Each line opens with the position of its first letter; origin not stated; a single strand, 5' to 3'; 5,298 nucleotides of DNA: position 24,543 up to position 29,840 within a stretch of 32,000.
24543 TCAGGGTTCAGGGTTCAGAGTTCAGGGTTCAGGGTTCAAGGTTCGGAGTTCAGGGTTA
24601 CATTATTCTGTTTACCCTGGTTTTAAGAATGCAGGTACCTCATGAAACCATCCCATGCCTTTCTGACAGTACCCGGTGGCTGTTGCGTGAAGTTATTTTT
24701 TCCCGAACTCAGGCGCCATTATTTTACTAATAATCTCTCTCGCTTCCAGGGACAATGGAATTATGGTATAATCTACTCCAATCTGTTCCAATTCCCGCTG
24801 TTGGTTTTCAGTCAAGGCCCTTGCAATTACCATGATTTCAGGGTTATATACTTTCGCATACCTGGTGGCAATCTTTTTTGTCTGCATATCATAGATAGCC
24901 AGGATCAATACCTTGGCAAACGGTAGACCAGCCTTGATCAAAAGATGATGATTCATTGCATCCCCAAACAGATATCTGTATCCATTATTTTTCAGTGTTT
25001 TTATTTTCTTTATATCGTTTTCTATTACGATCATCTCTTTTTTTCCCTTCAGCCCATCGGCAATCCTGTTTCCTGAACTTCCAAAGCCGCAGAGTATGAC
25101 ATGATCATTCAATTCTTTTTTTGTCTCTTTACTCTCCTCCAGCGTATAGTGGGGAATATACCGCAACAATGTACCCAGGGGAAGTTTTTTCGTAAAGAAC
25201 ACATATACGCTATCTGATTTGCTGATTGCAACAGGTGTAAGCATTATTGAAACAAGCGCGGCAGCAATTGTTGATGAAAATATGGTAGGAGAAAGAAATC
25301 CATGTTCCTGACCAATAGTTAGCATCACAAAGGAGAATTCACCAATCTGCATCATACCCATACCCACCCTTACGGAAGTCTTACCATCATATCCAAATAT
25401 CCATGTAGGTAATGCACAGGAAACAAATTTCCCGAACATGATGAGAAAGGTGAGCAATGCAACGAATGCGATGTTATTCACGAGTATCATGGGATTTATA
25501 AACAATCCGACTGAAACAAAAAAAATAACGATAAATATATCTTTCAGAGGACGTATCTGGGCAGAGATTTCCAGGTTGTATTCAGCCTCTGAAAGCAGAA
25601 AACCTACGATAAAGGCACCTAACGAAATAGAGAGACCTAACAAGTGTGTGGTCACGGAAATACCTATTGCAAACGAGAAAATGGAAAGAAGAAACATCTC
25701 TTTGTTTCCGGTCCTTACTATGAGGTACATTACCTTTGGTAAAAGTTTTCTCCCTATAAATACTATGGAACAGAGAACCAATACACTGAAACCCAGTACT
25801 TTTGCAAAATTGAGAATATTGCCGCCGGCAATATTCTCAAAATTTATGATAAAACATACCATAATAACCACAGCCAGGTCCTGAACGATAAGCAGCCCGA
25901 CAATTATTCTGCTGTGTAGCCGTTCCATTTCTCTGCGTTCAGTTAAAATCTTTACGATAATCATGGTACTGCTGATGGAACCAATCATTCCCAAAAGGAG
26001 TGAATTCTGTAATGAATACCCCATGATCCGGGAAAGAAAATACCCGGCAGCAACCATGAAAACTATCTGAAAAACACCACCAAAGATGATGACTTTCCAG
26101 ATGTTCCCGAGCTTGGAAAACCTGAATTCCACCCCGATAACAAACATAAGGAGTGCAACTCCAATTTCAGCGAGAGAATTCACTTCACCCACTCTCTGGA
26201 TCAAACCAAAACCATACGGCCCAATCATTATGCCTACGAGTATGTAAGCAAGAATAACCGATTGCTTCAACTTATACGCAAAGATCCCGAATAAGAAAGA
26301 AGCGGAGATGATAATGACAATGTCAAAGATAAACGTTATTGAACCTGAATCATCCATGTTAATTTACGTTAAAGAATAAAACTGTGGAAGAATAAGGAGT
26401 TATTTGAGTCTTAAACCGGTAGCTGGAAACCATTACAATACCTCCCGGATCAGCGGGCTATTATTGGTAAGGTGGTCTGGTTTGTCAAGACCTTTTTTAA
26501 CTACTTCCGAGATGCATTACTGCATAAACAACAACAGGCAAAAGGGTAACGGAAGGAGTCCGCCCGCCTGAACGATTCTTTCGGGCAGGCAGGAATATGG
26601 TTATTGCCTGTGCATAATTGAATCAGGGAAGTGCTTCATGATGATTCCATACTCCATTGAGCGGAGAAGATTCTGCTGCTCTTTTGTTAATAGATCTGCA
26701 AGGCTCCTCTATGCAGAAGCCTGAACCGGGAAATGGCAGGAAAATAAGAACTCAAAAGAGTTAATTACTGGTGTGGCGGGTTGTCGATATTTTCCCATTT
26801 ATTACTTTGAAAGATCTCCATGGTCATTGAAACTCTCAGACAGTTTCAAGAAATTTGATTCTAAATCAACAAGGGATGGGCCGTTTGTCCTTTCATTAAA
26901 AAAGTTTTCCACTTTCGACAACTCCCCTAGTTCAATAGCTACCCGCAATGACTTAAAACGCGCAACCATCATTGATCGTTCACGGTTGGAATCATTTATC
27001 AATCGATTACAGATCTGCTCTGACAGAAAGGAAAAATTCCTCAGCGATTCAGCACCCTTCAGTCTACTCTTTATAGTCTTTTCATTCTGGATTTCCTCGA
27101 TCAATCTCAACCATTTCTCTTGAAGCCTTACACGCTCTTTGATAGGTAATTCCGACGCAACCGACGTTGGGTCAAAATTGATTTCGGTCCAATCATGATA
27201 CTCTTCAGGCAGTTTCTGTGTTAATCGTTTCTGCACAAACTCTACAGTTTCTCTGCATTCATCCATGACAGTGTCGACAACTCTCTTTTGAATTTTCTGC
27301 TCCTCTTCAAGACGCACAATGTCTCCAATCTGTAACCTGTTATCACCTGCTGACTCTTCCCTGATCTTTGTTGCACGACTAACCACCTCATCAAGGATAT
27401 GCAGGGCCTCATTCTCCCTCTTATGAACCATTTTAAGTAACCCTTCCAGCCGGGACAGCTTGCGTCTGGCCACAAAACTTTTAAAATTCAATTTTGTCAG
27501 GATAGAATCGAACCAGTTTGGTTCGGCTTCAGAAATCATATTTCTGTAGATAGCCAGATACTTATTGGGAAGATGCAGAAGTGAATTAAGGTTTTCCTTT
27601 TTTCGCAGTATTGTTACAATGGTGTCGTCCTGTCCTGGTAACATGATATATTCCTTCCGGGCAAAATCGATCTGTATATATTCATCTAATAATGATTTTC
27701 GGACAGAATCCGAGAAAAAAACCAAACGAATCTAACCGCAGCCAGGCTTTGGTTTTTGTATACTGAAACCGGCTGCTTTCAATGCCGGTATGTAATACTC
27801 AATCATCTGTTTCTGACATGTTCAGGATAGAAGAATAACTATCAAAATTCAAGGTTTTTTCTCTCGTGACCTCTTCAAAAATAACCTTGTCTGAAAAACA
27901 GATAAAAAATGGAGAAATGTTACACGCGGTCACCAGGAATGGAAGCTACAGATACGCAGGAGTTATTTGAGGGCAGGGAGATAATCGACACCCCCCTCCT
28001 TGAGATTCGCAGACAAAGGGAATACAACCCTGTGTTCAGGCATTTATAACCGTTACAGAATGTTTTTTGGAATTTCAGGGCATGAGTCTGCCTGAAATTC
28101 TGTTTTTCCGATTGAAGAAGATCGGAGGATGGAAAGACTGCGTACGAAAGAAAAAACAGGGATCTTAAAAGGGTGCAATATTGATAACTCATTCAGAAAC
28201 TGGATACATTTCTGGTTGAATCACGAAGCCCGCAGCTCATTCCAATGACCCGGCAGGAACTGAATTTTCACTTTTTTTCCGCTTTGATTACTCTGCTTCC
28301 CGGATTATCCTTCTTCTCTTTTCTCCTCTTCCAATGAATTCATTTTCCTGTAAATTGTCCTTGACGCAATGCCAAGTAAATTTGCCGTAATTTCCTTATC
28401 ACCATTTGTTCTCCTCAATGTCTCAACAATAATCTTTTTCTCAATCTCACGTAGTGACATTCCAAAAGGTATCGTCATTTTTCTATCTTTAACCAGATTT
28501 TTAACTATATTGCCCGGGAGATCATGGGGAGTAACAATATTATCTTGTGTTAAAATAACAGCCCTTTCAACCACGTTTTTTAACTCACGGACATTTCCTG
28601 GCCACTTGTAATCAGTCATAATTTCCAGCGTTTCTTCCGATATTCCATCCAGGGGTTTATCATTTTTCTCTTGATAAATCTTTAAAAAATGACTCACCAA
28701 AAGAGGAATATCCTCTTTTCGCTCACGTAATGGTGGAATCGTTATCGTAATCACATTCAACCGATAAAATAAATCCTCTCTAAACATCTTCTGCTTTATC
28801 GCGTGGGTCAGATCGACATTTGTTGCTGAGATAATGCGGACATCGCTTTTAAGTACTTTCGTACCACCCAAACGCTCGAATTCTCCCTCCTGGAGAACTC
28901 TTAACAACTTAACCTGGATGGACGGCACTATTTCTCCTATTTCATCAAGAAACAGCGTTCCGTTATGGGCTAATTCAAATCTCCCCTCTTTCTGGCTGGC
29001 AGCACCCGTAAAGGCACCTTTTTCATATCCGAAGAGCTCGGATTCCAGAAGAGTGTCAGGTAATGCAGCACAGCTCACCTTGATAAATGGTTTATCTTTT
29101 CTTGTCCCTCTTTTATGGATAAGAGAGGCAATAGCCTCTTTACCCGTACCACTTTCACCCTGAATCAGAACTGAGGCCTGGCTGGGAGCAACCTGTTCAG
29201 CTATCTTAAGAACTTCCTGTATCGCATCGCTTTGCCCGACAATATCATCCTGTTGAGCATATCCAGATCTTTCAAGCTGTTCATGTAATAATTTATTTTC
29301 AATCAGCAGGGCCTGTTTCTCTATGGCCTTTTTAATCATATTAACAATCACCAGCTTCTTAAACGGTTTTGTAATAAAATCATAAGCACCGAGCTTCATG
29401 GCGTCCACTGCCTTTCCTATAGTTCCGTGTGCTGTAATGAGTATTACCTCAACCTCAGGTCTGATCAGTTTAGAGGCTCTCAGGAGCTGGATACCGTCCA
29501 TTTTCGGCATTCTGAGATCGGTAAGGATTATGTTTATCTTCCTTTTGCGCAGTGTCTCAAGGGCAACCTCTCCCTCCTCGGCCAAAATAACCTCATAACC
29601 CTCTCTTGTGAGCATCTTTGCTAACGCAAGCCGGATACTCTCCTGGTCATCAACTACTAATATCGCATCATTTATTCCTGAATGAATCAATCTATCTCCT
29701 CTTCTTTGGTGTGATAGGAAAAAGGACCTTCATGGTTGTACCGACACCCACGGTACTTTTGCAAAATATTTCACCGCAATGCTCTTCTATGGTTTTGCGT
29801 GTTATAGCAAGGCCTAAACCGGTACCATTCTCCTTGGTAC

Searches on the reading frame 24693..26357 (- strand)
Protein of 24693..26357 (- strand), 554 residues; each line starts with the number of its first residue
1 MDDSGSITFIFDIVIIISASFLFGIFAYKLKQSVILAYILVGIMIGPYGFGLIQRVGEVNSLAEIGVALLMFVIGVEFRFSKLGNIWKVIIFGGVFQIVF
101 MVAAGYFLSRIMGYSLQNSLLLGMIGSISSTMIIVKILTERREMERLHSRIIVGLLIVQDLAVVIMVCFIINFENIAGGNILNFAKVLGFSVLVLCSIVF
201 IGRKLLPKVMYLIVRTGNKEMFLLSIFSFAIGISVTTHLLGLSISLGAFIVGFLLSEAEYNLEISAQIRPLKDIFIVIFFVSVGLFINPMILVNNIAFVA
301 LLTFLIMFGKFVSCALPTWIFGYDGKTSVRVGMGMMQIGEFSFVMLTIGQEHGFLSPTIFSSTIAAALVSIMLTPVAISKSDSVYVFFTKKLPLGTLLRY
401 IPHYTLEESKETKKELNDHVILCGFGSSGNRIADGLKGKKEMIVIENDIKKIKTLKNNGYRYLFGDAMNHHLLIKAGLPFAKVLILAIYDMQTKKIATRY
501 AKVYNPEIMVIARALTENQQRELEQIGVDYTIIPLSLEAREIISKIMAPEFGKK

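Call 12: search_protein_families(library=pfam, proteins=[window:24693-26357:-])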
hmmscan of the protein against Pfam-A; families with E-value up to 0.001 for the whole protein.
window:24693-26357:- (554 aa): 2 families
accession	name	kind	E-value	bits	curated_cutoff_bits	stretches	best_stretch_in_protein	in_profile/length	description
PF00999.27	Na_H_Exchanger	-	7.7e-58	196.6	26.2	1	19-377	3-368/375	Sodium/hydrogen exchanger, transmembrane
PF02254.24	TrkA_N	-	1.9e-23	83.4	23.8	1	420-534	1-116/116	TrkA-N domain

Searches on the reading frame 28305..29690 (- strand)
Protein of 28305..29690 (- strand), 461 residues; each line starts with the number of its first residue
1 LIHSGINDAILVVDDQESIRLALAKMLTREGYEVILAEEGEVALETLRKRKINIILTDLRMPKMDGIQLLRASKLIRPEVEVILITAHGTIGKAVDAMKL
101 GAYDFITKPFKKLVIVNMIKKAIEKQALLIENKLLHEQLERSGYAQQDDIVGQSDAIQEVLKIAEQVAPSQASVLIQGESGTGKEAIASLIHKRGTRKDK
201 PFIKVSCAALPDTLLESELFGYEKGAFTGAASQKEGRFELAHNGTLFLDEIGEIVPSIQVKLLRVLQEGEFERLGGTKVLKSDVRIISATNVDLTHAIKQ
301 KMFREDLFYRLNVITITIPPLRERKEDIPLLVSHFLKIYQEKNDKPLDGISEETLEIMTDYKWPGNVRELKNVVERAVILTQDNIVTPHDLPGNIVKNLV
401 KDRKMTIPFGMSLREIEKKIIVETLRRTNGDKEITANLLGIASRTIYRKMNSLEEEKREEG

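Call 12: search_protein_families(library=pfam, proteins=[window:28305-29690:-])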
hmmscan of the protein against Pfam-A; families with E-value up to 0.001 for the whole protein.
window:28305-29690:- (461 aa): 11 families
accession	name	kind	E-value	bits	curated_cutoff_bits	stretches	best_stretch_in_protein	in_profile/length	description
PF00158.32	Sigma54_activat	-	7.4e-72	240.9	20.2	1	150-316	1-167/168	Sigma-54 interaction domain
PF00072.30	Response_reg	-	3.1e-29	101.8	30.2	1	10-119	1-110/111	Response regulator receiver domain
PF25601.1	AAA_lid_14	-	1.5e-28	98.9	27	1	322-401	1-80/87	AAA+ ATPase lid domain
PF14532.12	Sigma54_activ_2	-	1.1e-20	74.7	25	1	151-321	1-138/138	Sigma-54 interaction domain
PF02954.25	HTH_8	-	5.4e-10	39.3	22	1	412-451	1-40/42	Bacterial regulatory protein, Fis family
PF07728.20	AAA_5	-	8.5e-08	32.7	22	1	174-291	2-122/139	AAA domain (dynein-related subfamily)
PF07724.20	AAA_2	-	2.5e-07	31.3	27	1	171-302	3-135/166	AAA domain (Cdc48 subfamily)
PF01078.27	Mg_chelatase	-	1.9e-06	27.9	20.3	0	229-291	93-157/207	Magnesium chelatase, subunit ChlI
PF23198.2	PDE8A_N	-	5e-05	23.7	29.6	1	10-138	13-139/147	PDE8A-like, N-terminal domain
PF06068.19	TIP49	-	0.00048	19.8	23.8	0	145-208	21-86/347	TIP49 P-loop domain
PF00004.35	AAA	-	0.00064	20.6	21.2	0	174-308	1-123/131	ATPase family associated with various cellular activities (AAA)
